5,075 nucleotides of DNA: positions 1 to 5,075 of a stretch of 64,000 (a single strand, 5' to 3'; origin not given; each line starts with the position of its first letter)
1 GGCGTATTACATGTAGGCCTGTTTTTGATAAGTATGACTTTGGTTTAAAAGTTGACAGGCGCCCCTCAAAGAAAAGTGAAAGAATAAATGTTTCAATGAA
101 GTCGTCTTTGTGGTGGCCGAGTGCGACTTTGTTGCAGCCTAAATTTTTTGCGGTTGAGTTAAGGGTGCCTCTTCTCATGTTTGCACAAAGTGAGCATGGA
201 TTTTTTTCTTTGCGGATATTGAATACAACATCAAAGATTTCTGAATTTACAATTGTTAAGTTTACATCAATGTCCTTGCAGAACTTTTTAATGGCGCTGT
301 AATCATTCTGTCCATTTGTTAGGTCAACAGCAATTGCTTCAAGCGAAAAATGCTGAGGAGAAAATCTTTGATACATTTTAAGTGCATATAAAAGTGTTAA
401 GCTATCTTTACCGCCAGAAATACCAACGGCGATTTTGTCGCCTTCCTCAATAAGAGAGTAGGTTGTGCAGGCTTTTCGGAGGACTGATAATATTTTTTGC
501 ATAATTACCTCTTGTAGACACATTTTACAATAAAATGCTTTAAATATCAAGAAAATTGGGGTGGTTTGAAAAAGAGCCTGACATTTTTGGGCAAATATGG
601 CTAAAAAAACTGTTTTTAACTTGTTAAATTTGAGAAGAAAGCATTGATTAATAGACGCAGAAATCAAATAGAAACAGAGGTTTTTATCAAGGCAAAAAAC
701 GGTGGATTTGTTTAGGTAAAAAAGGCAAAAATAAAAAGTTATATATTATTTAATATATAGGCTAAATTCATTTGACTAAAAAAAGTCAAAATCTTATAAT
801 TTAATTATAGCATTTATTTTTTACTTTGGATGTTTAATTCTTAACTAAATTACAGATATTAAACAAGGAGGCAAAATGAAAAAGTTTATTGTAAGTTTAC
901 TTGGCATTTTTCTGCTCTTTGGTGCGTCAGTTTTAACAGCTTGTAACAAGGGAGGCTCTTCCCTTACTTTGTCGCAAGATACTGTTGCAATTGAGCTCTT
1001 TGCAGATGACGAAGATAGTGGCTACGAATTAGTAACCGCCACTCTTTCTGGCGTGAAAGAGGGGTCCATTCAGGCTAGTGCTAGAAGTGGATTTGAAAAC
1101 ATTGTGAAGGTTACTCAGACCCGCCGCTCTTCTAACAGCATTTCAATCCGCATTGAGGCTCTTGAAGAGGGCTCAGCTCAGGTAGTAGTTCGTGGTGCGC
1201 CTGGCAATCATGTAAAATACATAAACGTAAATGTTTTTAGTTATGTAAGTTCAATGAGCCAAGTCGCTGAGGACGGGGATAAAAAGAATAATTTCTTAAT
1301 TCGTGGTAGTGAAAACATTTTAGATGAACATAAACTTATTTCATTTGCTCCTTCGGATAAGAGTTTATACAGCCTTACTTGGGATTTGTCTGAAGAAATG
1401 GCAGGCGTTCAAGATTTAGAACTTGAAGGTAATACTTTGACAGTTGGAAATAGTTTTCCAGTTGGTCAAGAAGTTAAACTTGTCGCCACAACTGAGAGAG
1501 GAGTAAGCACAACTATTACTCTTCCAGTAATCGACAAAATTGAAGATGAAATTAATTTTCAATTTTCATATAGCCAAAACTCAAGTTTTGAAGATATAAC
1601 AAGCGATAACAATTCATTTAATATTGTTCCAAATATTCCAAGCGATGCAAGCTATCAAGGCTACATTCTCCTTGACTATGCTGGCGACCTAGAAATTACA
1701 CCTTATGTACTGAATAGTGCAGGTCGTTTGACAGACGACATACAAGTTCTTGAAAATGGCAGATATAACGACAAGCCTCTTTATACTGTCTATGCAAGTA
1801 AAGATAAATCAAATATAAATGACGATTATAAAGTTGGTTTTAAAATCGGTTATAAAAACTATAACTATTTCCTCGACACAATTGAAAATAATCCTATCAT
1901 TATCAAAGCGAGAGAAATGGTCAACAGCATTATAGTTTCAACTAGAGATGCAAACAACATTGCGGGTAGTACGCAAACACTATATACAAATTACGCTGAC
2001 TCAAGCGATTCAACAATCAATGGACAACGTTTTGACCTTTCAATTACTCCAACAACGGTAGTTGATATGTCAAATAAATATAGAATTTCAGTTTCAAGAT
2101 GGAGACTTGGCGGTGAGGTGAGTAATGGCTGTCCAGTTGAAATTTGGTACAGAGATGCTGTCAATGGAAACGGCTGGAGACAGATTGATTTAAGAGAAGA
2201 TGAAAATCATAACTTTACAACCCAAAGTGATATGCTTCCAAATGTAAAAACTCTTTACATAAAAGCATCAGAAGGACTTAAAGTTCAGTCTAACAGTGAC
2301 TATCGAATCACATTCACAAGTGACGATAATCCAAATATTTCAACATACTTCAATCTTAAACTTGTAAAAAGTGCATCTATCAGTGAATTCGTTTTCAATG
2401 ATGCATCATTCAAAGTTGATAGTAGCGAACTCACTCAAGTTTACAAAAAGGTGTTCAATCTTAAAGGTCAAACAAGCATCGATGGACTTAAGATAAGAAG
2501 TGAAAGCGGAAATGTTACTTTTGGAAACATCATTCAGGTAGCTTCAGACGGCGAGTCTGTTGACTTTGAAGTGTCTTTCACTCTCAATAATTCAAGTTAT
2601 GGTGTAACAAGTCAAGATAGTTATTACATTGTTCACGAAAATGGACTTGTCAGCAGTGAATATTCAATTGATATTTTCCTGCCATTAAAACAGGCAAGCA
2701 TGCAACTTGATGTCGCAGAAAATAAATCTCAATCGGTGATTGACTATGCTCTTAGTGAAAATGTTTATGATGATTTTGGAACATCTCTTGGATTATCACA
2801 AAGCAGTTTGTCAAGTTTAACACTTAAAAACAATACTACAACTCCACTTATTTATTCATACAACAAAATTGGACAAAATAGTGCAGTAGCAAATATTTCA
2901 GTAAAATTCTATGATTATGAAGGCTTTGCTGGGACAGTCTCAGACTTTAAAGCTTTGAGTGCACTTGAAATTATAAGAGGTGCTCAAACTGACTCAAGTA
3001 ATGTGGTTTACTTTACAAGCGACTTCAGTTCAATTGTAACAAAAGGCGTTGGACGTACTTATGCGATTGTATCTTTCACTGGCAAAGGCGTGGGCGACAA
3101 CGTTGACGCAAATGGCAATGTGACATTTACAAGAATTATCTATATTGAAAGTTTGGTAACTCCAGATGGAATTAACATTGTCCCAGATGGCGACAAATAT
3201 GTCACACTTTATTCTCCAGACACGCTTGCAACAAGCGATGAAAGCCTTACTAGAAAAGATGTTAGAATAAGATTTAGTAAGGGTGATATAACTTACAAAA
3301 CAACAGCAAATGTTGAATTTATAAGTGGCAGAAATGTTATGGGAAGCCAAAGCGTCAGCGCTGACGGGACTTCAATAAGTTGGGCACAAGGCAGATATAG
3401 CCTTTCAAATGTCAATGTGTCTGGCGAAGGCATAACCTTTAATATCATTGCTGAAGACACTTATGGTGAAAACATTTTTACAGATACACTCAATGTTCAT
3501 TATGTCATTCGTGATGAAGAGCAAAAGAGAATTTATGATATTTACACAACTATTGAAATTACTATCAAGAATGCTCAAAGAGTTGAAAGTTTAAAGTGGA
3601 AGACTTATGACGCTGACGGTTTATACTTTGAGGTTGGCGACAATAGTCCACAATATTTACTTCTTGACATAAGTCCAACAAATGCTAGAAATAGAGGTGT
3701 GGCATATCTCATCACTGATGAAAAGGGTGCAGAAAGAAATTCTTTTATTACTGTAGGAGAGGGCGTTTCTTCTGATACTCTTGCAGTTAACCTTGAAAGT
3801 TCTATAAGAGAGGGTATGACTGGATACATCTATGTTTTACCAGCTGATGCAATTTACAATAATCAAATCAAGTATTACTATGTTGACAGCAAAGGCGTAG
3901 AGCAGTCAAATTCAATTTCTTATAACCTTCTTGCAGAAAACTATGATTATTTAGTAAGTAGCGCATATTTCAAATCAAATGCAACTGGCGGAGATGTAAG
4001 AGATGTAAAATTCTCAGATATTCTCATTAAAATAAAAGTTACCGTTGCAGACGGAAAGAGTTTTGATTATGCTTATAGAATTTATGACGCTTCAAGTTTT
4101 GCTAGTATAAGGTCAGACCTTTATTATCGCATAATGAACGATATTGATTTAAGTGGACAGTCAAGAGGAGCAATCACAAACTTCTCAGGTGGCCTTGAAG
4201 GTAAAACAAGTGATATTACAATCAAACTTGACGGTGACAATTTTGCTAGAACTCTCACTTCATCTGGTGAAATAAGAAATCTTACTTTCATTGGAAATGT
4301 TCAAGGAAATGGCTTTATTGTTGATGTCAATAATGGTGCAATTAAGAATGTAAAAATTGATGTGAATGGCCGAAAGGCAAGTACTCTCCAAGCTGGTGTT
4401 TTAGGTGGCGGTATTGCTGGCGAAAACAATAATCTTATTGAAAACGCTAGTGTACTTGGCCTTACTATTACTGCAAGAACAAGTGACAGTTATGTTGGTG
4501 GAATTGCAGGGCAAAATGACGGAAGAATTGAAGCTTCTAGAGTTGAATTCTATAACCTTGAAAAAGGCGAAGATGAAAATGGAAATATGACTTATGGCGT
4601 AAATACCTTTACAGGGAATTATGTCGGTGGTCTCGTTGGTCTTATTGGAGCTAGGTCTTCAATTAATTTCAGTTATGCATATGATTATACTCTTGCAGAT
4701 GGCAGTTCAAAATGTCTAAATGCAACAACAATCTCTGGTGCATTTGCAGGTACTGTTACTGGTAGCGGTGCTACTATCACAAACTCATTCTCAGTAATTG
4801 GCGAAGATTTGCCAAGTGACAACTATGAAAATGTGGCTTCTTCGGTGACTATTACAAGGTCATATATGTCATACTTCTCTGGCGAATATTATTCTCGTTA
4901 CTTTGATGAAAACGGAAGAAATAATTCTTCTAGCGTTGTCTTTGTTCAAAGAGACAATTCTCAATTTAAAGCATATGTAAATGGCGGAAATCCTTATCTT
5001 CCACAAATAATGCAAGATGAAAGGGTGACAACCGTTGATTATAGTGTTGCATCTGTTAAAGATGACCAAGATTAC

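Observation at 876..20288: Giant ORF 1: a 19.4-kb, 6,470-codon N-terminally lipid-anchored surface protein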

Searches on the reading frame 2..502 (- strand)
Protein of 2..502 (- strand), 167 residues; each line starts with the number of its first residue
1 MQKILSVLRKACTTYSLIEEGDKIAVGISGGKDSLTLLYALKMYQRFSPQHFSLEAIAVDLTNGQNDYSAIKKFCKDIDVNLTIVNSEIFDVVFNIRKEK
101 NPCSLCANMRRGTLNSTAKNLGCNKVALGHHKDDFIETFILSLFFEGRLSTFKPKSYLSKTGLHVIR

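Call 57: search_protein_families(library=pfam, proteins=[window:2-502:-], max_evalue=0.01)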
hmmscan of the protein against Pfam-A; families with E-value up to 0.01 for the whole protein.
window:2-502:- (167 aa): 2 families
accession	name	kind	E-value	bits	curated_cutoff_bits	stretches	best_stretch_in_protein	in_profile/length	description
PF01171.26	ATP_bind_3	-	8.2e-15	55.4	27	1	23-145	1-119/182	PP-loop family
PF03054.22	tRNA_Me_trans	-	0.00016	21.8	20.6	1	23-131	2-127/202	tRNA methyl transferase HUP domain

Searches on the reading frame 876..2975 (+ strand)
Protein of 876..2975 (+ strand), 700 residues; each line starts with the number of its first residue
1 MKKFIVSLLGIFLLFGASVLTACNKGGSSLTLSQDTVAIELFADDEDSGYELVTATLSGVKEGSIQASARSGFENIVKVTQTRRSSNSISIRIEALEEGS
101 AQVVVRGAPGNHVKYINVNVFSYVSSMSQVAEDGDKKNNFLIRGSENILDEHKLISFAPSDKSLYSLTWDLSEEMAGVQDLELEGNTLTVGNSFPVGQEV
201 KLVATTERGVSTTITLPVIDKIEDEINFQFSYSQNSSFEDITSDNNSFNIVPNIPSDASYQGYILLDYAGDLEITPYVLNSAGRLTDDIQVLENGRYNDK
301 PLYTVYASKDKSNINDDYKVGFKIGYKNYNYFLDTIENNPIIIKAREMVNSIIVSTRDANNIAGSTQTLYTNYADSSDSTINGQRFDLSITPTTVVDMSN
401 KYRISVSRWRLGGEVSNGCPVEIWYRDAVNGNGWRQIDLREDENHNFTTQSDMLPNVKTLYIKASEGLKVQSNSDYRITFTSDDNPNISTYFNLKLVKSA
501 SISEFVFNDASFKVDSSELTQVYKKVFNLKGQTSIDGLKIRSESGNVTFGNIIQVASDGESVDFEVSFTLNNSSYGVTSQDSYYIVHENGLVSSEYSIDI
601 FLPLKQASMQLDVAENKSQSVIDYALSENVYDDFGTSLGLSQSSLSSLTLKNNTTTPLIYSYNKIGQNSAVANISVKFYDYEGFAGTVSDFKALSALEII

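Call 23: search_protein_families(library=pfam, proteins=[window:876-2975:+], max_evalue=5)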
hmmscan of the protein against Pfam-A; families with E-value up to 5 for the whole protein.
window:876-2975:+ (700 aa): 0 families

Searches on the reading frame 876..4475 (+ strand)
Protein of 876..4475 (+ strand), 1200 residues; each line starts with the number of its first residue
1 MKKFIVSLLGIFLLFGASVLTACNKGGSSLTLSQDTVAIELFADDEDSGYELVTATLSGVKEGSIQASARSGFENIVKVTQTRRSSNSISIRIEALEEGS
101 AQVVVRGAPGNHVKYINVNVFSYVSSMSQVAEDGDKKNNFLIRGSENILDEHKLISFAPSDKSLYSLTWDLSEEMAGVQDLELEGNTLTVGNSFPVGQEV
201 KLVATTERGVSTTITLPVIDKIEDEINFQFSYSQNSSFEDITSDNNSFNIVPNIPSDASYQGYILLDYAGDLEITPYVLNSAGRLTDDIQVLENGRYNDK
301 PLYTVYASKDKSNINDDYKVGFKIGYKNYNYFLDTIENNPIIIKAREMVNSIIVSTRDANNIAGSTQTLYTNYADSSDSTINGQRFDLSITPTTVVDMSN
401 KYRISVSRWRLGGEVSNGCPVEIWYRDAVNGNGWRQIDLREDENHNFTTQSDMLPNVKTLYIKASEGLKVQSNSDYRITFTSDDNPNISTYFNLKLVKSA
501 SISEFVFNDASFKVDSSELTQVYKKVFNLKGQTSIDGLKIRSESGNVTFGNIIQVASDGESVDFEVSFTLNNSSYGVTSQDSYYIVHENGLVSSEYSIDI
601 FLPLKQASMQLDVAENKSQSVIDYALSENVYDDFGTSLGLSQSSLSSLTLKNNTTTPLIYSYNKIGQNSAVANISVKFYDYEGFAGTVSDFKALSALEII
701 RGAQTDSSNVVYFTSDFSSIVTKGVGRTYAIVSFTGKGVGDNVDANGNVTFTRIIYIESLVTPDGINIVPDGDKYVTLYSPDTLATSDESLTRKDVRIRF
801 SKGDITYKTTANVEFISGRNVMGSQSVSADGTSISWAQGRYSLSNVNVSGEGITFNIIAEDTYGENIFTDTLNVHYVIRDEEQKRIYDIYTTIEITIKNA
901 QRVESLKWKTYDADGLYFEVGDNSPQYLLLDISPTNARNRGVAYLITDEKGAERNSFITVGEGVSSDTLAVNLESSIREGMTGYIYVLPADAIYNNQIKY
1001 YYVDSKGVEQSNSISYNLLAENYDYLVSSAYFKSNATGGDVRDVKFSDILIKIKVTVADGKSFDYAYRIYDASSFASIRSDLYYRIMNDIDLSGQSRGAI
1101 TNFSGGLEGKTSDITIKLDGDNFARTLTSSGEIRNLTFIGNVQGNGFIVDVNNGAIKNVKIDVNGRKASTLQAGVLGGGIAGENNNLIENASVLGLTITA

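Call 12: find_homologous_proteins(query=window:876-4475:+)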
Query window:876-4475:+ (1200 aa): 1 proteins with E <= 0.001 among 8000 candidates.
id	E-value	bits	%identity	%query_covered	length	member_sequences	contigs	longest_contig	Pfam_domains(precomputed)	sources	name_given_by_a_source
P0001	9.5e-298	1009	50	82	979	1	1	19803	-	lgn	-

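Call 13: find_encoding_contigs(protein=P0001, flank=10000)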
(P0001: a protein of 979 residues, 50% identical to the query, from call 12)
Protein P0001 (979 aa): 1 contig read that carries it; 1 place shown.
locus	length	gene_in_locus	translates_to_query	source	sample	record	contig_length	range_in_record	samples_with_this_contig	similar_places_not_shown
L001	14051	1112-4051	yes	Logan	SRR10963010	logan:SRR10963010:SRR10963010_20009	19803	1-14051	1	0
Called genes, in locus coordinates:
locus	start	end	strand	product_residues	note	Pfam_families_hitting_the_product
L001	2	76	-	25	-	?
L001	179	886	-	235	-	PF01171:ATP_bind_3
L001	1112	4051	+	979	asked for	-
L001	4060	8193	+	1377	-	-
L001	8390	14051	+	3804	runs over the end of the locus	?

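Call 17: find_related_loci(query=A1, collection=genome_contigs, flank=10000)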
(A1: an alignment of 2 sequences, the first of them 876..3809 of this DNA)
Query A1 (978 aa) in genome_contigs; peptide patterns used: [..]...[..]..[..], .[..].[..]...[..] (x = any residue, [..] = any of these).
404 stretches matched a pattern; 2 encode a relative of the query (tblastn E <= 1e-3); 2 distinct loci.
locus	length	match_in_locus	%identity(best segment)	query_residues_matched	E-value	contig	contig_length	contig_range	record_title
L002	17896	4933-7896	56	1-978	0e+0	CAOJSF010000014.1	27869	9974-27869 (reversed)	MAG TPA_asm: uncultured Clostridia bacterium isolate SRR15604559_bin.67_metawrap_v1.3_MAG genome assembly, contig: NODE.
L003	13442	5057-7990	58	1-978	0e+0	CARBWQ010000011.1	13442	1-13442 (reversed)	MAG TPA_asm: uncultured Eubacteriales bacterium isolate MGBC121240 genome assembly, contig: MGBC121240.11, whole genome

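Call 70: search_solved_structures(query=A4, max_evalue=5)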
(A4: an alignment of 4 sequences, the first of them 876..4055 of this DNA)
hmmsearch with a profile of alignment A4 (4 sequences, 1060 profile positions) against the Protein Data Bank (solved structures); distinct sequences matched with E-value up to 5: 3.
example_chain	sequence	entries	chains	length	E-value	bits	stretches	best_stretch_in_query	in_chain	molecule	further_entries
3rp1_A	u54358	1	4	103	1.9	9.3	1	58-101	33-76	Leukocyte-associated immunoglobulin-like receptor 1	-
3kgr_A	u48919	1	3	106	2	9.2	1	58-101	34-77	Leukocyte-associated immunoglobulin-like receptor 1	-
7f9n_C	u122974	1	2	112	2.3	9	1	58-101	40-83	Leukocyte-associated immunoglobulin-like receptor 1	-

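Call 72: find_related_loci(query=A4, collection=metagenome_contigs, flank=10000)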
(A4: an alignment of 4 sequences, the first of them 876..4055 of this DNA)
Query A4 (1060 aa) in metagenome_contigs; peptide patterns used: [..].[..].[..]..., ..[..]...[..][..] (x = any residue, [..] = any of these).
600 stretches matched a pattern, but none encodes a relative of the query by tblastn (E <= 1e-3).

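Call 104: search_protein_families(library=pfam, alignment_id=A4, max_evalue=1)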
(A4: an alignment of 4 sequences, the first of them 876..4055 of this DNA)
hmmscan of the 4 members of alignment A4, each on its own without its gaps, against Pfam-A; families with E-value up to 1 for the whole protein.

A. member 1, window:876-4055:+ (1060 aa): 1 family
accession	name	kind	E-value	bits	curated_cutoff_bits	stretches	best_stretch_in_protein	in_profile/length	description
PF25441.1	Hexapep_UGP3_C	-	0.15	12.3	27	0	816-857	32-76/166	UGP3-like, C-terminal hexapeptide repeats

B. families by the number of members that match (of 4 scanned): 2 families
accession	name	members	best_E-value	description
PF14173.11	ComGG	1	0.06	ComG operon protein 7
PF25441.1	Hexapep_UGP3_C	1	0.15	UGP3-like, C-terminal hexapeptide repeats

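Call 105: search_protein_families(library=pfam, proteins=[L002:8131-17886:+], max_evalue=0.1)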
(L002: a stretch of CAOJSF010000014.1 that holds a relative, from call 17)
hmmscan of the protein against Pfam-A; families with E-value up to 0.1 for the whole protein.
L002:8131-17886:+ (3252 aa): 0 families

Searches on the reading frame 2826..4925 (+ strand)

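Call 23: search_protein_families(library=pfam, proteins=[window:2826-4925:+], max_evalue=5)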
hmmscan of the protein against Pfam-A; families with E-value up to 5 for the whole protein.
window:2826-4925:+ (700 aa): 1 family
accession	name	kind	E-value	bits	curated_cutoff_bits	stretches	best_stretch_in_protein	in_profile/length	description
PF07581.17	Glug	-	0.72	10.8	20.5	1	555-573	3-23/28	The GLUG motif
